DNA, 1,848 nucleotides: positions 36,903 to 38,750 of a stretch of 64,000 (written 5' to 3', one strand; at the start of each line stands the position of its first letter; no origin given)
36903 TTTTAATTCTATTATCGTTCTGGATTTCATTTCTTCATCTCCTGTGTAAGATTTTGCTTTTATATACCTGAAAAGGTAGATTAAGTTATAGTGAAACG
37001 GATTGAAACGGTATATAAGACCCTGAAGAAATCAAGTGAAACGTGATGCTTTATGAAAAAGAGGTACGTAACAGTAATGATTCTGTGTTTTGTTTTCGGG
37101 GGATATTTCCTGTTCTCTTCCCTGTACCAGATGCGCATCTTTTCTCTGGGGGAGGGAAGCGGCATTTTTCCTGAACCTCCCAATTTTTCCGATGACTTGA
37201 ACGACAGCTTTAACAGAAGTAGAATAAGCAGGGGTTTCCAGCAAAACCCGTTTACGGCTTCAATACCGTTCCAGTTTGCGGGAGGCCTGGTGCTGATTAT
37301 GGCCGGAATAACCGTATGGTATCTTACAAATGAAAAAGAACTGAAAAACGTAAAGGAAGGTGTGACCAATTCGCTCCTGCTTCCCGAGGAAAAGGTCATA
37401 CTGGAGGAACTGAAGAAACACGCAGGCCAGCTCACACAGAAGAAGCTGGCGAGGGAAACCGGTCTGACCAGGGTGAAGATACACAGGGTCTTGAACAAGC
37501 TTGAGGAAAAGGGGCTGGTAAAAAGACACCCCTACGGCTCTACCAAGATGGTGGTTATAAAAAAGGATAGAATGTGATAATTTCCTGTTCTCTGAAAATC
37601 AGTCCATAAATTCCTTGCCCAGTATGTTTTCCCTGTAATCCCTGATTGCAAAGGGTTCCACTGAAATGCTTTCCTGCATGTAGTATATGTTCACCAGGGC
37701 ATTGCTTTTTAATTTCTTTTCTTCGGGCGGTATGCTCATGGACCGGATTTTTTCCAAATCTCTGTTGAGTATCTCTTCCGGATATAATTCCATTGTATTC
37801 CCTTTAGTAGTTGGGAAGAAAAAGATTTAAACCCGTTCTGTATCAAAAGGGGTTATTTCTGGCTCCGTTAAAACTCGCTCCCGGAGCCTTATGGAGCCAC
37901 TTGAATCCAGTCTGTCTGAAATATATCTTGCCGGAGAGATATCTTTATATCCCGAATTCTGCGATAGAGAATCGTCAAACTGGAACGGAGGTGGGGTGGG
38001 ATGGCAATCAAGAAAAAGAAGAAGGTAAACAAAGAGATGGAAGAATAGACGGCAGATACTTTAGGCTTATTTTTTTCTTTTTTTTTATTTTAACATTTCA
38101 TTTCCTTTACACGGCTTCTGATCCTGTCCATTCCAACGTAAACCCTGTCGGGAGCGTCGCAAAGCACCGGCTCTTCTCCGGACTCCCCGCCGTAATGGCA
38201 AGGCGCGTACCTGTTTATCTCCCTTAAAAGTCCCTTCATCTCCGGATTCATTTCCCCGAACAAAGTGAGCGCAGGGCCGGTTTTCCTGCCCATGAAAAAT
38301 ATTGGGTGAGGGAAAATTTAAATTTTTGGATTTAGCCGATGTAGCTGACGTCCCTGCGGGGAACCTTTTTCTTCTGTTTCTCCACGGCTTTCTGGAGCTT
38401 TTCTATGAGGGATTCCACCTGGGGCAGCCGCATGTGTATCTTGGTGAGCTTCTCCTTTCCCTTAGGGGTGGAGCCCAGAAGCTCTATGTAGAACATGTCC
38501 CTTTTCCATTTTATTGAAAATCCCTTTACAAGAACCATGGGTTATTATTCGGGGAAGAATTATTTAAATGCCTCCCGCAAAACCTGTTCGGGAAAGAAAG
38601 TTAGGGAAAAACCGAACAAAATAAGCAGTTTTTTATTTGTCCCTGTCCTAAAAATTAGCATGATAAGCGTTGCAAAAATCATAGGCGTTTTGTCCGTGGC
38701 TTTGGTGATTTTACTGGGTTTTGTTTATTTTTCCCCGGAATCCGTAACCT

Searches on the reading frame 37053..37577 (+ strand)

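Call 70: search_protein_families(library=pfam, proteins=[window:37053-37577:+], max_evalue=0.0001)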
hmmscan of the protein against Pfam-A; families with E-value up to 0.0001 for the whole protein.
window:37053-37577:+ (174 aa): 10 families
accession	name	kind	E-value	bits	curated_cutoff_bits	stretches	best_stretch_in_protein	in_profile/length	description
PF24034.1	DUF7343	-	6.8e-10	39.1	27.6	1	110-167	2-59/62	Domain of unknown function (DUF7343)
PF12802.13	MarR_2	-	1.3e-09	38.5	27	1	114-159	8-53/61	MarR family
PF13412.12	HTH_24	-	1.5e-08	34.5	21.9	1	116-157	8-48/48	Winged helix-turn-helix DNA-binding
PF13545.12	HTH_Crp_2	-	3.6e-07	30.5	27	1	126-158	22-55/70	Crp-like helix-turn-helix domain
PF09339.16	HTH_IclR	-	4.3e-07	30.1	22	1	116-159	8-51/52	IclR helix-turn-helix domain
PF01978.25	TrmB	-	2e-06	28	25.6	1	125-167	21-63/68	Sugar-specific transcriptional regulator TrmB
PF08279.18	HTH_11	-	5e-06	26.7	25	1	115-154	4-43/55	HTH domain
PF01047.28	MarR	-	8.3e-06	26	24.6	1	115-159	7-50/59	MarR family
PF25213.1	HVO_A0261_N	-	1.3e-05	25.4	35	1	114-160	14-58/86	HVO_A0261 N-terminal domain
PF13730.12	HTH_36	-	6.5e-05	23.1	25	0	111-156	5-55/55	Helix-turn-helix domain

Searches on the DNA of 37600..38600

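Call 57: search_rna_families(source=window, start=37600, end=38600, threshold=evalue, max_evalue=1)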
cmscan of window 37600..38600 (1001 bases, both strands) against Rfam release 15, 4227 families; matches with E-value up to 1: 4.
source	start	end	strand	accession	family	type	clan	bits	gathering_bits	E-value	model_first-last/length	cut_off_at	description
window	37994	38132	+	RF01577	RNase_P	Gene; ribozyme;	CL00002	36.8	100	0.00046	42-178/626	no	Plasmodium RNase_P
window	38004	38110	-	RF01577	RNase_P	Gene; ribozyme;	CL00002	26.4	100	0.06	46-171/626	no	Plasmodium RNase_P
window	38012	38083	+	RF03623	mir-1252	Gene; miRNA;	-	23.5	70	0.29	1-65/65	no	mir-1252 microRNA precursor family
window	37996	38070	-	RF02706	TeloSII_ncR30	Gene; sRNA;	-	17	86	0.26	1-226/226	no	TeloSII non coding RNA 30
